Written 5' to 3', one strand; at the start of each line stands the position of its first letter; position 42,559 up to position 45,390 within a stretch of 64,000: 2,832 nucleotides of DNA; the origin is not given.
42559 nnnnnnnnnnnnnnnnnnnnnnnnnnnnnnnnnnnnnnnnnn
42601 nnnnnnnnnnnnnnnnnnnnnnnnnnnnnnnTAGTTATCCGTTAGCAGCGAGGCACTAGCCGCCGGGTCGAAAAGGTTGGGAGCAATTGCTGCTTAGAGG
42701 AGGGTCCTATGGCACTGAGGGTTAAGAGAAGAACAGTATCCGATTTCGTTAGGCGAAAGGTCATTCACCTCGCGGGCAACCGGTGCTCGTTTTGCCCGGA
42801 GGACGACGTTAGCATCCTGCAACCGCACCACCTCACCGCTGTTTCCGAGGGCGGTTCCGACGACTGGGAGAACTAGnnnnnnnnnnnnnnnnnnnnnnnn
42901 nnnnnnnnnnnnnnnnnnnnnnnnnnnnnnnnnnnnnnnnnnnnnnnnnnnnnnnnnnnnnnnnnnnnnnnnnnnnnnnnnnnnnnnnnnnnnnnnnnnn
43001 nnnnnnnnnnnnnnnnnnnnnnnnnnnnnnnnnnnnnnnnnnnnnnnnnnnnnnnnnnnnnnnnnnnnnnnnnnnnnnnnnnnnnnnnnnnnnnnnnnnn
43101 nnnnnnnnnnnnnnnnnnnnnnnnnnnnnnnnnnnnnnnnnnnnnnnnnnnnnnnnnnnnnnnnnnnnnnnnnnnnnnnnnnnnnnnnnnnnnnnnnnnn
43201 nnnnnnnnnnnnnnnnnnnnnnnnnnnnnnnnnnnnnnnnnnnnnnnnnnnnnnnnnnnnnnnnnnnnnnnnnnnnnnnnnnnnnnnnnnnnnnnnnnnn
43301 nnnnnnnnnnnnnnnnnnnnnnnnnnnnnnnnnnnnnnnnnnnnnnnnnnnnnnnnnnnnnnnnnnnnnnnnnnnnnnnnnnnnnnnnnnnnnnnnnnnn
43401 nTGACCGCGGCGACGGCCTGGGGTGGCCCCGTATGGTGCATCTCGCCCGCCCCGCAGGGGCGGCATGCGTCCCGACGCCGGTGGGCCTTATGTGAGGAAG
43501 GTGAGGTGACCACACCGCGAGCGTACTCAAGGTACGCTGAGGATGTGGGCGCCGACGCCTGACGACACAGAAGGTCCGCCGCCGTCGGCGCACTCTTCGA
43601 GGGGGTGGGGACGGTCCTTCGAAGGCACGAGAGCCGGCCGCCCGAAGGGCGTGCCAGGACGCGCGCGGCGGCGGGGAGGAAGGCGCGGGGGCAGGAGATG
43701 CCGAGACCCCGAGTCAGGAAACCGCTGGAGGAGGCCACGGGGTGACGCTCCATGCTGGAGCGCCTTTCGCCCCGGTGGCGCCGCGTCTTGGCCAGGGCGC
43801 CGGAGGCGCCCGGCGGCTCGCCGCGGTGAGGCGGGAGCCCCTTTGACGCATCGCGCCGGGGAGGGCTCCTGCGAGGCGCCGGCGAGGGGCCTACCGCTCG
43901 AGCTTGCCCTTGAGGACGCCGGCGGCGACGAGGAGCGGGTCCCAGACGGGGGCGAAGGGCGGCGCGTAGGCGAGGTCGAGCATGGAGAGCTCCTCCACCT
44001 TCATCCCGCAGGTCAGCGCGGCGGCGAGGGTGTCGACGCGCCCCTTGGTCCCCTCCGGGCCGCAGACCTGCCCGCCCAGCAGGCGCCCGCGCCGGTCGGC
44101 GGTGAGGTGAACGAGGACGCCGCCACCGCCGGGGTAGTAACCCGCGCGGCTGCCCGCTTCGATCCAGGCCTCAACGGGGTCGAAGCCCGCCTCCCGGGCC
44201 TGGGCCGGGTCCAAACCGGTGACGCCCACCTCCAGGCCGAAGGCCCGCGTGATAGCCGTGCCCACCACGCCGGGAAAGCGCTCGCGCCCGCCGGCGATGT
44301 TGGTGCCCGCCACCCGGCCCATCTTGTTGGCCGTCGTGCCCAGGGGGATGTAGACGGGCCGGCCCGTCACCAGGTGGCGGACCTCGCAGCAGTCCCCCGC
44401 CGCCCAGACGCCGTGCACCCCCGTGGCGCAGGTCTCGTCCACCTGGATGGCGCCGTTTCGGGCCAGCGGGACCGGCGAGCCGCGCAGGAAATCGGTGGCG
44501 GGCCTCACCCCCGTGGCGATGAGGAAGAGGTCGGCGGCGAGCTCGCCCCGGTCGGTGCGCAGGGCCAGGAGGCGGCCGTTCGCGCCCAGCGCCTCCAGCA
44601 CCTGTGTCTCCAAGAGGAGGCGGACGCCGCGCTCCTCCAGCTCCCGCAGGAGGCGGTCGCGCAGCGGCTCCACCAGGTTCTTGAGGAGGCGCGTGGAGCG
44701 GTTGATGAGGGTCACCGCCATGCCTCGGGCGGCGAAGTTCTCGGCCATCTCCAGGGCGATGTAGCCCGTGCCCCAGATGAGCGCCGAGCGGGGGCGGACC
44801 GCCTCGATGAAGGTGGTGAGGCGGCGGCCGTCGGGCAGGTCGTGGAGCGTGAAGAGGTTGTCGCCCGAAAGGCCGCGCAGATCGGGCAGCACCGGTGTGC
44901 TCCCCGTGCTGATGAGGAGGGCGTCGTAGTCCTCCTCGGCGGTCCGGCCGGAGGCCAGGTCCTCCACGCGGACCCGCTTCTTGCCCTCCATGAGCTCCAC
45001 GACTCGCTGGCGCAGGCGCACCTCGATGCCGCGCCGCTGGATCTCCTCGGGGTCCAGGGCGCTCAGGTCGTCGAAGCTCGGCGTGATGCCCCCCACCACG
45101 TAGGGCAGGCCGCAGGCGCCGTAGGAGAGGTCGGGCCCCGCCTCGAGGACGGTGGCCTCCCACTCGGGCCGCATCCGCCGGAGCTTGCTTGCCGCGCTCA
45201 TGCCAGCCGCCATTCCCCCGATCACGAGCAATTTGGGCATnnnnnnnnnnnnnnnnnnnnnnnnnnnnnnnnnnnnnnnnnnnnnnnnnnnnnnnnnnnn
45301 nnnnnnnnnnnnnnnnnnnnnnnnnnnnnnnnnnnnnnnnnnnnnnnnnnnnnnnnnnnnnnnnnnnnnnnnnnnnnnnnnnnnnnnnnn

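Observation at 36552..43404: Mosaic-GC region with three consecutive disrupted genes (frameshift, amber, amber)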

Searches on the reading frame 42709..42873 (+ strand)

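Call 11: search_protein_families(library=pfam, proteins=[window:42709-42873:+], max_evalue=0.01)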
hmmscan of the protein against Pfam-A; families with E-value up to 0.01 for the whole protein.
window:42709-42873:+ (55 aa): 1 family
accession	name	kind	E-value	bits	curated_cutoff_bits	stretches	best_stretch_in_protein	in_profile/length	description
PF01844.29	HNH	-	0.0022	18.5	21.4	1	26-55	1-32/47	HNH endonuclease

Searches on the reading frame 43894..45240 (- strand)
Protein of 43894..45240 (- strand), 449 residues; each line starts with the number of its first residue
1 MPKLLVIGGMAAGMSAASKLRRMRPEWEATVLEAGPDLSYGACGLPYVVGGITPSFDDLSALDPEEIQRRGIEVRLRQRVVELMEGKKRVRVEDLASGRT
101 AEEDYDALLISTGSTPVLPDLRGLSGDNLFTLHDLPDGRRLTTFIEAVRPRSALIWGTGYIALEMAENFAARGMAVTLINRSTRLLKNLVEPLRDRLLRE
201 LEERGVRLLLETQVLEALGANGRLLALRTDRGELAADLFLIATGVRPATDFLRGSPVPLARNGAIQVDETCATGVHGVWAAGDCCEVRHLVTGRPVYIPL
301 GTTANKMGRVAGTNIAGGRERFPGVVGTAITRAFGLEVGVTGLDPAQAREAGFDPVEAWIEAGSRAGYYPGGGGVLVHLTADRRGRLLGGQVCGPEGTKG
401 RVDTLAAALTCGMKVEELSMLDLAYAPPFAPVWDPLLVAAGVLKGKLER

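Call 23: find_related_loci(query=window:43894-45240:-, collection=genome_contigs, flank=10000)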
Query window:43894-45240:- (449 aa) in genome_contigs; peptide patterns used: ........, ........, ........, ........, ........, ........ (x = any residue, [..] = any of these).
342 stretches matched a pattern; 290 encode a relative of the query (tblastn E <= 1e-3); the best 80 are kept; 80 distinct loci.
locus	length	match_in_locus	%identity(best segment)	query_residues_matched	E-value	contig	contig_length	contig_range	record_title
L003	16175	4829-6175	96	1-449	0e+0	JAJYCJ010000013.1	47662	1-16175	MAG: Acidobacteria bacterium isolate BP9.bin43 NODE_1117_length_47662_cov_8.476891, whole genome shotgun sequence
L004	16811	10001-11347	96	1-449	0e+0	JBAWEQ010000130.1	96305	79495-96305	MAG: Acidobacteriota bacterium isolate MFD02204_ilm_asm_bin14 k127_257841, whole genome shotgun sequence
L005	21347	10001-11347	94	1-449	0e+0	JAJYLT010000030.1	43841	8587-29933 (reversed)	MAG: Acidobacteria bacterium isolate DBS2-1.bin89 NODE_1413_length_43841_cov_10.643112, whole genome shotgun sequence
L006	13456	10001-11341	76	1-447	0e+0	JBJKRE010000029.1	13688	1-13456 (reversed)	MAG: Acidobacteriota bacterium isolate Bin_51 S1Ck127_3419769_flag_1_multi_6.9531_len_13688, whole genome shotgun sequen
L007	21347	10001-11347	75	1-449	0e+0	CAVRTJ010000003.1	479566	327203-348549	MAG: uncultured Acidobacteriota bacterium isolate MFD02923.bin.1.102 genome assembly, contig: contig_13815, whole genome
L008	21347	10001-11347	75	1-449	0e+0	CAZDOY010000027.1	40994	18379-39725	MAG TPA_asm: uncultured Thermoanaerobaculia bacterium isolate binchicken_co151_514 genome assembly, contig: NODE_1183_le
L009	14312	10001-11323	76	1-441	0e+0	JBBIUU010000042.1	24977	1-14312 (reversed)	MAG: Acidobacteriota bacterium isolate FAS170219_bin_60 NODE_471_length_24977_cov_15.789945, whole genome shotgun sequen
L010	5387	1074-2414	69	1-447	0e+0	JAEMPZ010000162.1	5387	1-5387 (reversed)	MAG: Acidobacteria bacterium isolate 2016_B02_sed_C_26 c_000000004350, whole genome shotgun sequence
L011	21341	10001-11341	70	1-447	0e+0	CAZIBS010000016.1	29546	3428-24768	MAG TPA_asm: uncultured Thermoanaerobaculia bacterium isolate SRP128015_co2_300 genome assembly, contig: NODE_575_length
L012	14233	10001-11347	69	1-449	0e+0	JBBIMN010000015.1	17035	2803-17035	MAG: Acidobacteriota bacterium isolate RVF170221_bin_233 NODE_3837_length_17035_cov_4.107951, whole genome shotgun seque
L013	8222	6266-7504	76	37-449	0e+0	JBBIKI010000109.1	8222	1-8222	MAG: Acidobacteriota bacterium isolate STS170223_bin_182 NODE_9341_length_8222_cov_10.771030, whole genome shotgun seque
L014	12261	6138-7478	71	1-447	0e+0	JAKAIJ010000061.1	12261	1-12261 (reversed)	MAG: Acidobacteria bacterium isolate WY3.bin21 NODE_9373_length_12261_cov_1.355035, whole genome shotgun sequence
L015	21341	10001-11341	70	1-447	0e+0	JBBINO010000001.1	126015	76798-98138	MAG: Acidobacteriota bacterium isolate QNF170220_bin_258 NODE_66_length_126015_cov_23.932201, whole genome shotgun seque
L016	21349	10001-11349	81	1-448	0e+0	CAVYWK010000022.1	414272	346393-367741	MAG: uncultured Acidobacteriota bacterium isolate MFD01299.bin.2.92 genome assembly, contig: contig_32098, whole genome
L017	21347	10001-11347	44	3-449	2e-109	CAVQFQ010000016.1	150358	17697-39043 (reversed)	MAG: uncultured delta proteobacterium isolate MFD05942.bin.2.34 genome assembly, contig: contig_53750, whole genome shot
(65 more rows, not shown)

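Call 45: search_protein_families(library=pfam, proteins=[L003:6313-8049:+, L003:8114-8650:+, L003:8678-9712:+, L004:12376-13095:+, L004:13123-13620:+], max_evalue=0.1)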
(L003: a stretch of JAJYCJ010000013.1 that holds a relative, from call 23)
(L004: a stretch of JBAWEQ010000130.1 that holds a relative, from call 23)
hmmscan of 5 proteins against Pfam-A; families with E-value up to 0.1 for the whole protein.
L003:6313-8049:+ (579 aa): 0 families

L003:8114-8650:+ (179 aa): 1 family
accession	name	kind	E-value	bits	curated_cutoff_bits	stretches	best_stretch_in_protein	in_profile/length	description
PF11322.13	DUF3124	-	2.2e-50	170.4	27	1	42-164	1-123/123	Protein of unknown function (DUF3124)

L003:8678-9712:+ (345 aa): 3 families
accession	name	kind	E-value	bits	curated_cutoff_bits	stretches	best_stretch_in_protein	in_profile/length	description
PF01769.21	MgtE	-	9.4e-19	68.4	27.6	1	217-339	2-125/125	Divalent cation transporter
PF00571.33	CBS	-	6.4e-15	55.7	24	2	33-87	4-55/57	CBS domain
PF18183.6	SLATT_2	-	0.058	13.7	25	1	103-212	44-149/192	SMODS and SLOG-associating 2TM effector domain 2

L004:12376-13095:+ (240 aa): 1 family
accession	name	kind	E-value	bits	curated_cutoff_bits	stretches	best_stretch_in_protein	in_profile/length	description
PF24316.1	Tli3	-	0.09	13.5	27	0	79-135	50-115/129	T6SS Tli3 immunity protein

L004:13123-13620:+ (166 aa): 0 families
